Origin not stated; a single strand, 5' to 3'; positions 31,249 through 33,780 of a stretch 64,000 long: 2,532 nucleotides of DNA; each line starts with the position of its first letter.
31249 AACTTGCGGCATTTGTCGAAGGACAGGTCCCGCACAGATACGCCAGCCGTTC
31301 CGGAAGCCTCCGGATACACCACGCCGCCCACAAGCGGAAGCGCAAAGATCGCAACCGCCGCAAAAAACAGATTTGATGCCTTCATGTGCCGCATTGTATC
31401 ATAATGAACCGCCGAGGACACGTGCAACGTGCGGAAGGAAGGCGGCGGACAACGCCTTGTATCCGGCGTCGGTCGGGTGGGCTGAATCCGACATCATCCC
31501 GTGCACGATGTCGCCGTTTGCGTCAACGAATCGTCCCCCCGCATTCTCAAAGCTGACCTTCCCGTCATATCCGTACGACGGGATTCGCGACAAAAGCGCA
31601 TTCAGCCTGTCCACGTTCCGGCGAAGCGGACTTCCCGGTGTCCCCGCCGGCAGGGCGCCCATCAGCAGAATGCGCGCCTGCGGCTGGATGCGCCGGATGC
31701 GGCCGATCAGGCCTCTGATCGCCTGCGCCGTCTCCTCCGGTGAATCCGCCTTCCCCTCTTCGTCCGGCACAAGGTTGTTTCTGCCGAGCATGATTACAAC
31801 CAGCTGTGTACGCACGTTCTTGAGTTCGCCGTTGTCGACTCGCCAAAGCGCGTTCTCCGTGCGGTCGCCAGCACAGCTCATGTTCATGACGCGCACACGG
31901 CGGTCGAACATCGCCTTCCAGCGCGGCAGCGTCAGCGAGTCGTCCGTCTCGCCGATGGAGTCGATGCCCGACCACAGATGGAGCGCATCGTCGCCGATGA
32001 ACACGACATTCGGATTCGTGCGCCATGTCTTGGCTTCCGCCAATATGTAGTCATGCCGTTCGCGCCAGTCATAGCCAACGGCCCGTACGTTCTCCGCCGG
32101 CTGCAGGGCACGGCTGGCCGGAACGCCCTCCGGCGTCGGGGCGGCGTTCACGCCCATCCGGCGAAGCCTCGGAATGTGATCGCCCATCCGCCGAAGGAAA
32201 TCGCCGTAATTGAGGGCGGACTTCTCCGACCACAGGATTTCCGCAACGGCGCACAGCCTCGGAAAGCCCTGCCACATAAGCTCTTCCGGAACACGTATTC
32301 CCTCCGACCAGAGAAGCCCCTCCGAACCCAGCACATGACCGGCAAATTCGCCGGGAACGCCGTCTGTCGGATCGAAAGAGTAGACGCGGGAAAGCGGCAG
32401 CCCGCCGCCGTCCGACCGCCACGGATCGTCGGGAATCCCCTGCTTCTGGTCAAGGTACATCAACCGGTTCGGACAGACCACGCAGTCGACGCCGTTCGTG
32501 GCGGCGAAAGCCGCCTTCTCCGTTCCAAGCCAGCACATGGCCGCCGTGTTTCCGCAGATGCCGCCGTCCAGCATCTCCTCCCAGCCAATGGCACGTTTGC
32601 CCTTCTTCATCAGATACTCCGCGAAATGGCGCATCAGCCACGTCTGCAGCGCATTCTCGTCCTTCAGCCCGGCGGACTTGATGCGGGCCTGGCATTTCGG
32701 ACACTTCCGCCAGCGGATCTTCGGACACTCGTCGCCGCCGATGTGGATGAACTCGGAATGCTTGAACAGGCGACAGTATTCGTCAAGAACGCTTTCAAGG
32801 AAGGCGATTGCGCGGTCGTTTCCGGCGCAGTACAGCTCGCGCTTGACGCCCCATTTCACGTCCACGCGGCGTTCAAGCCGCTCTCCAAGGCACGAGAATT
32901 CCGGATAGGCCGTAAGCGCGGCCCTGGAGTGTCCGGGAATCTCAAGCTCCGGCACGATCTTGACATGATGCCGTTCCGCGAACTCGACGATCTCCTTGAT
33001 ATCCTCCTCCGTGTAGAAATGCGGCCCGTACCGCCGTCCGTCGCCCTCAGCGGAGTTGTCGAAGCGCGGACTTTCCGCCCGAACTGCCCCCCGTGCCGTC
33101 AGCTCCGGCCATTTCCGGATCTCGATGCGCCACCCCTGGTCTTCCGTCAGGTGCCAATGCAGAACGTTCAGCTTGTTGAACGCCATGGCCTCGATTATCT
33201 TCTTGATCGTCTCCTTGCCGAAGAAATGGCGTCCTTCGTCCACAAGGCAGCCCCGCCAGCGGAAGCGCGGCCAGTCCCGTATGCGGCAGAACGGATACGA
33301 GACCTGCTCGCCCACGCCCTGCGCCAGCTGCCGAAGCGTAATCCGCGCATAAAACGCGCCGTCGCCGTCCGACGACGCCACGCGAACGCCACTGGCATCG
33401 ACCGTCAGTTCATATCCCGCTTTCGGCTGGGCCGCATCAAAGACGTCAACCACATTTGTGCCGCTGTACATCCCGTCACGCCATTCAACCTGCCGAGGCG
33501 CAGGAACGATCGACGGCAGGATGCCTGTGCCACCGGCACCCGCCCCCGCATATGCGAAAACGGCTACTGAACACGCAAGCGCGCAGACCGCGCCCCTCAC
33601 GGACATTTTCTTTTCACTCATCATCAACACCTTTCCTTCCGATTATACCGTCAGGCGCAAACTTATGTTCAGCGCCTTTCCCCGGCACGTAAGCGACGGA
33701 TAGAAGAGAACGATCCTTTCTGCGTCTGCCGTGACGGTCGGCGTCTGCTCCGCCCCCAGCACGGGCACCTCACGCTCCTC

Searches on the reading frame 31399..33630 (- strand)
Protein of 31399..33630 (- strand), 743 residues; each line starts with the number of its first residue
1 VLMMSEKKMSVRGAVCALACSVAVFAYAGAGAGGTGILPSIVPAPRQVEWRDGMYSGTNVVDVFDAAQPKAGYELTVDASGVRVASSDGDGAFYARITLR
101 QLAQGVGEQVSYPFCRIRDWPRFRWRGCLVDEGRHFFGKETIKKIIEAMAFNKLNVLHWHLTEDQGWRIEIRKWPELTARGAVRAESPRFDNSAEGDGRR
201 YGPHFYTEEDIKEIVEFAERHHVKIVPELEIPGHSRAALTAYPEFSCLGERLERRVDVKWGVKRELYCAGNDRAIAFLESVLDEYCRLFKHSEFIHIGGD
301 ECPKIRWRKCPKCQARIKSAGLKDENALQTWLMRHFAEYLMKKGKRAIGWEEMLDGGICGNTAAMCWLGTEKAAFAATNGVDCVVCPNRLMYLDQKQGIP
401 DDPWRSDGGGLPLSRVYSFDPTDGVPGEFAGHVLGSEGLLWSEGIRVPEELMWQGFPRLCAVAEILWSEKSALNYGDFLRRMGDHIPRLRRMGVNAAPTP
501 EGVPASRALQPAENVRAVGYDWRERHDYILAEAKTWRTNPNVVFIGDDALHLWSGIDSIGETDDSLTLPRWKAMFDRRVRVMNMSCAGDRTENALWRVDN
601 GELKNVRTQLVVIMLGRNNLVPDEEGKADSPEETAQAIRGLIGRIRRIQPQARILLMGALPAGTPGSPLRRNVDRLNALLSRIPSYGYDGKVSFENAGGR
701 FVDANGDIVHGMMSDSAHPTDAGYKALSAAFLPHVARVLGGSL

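Call 28: search_protein_families(library=pfam, proteins=[window:31399-33630:-], max_evalue=0.01)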
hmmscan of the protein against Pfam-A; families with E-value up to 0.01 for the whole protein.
window:31399-33630:- (743 aa): 4 families
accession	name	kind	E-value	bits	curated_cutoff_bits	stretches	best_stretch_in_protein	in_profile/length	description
PF00728.28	Glyco_hydro_20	-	6.7e-100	335.3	22.3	1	123-469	1-347/348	Glycosyl hydrolase family 20, catalytic domain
PF13472.12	Lipase_GDSL_2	-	9.3e-19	69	32.9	1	564-726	15-178/178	GDSL-like Lipase/Acylhydrolase family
PF02838.20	Glyco_hydro_20b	-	2.1e-10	41.8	26.1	1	65-120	70-124/124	Glycosyl hydrolase family 20, domain 2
PF00657.28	Lipase_GDSL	-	0.00017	22.2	23.6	1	579-730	43-207/208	GDSL-like Lipase/Acylhydrolase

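Call 57: search_protein_families(library=ncbifam, proteins=[window:31399-33630:-], max_evalue=0.001)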
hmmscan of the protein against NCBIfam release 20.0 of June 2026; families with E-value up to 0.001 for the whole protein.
window:31399-33630:- (743 aa): 1 family
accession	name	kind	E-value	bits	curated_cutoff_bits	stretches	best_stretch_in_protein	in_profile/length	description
NF041654.1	GlcNAcase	equivalog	0.00017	20.2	1000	1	70-155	94-175/732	beta-N-acetylglucosaminidase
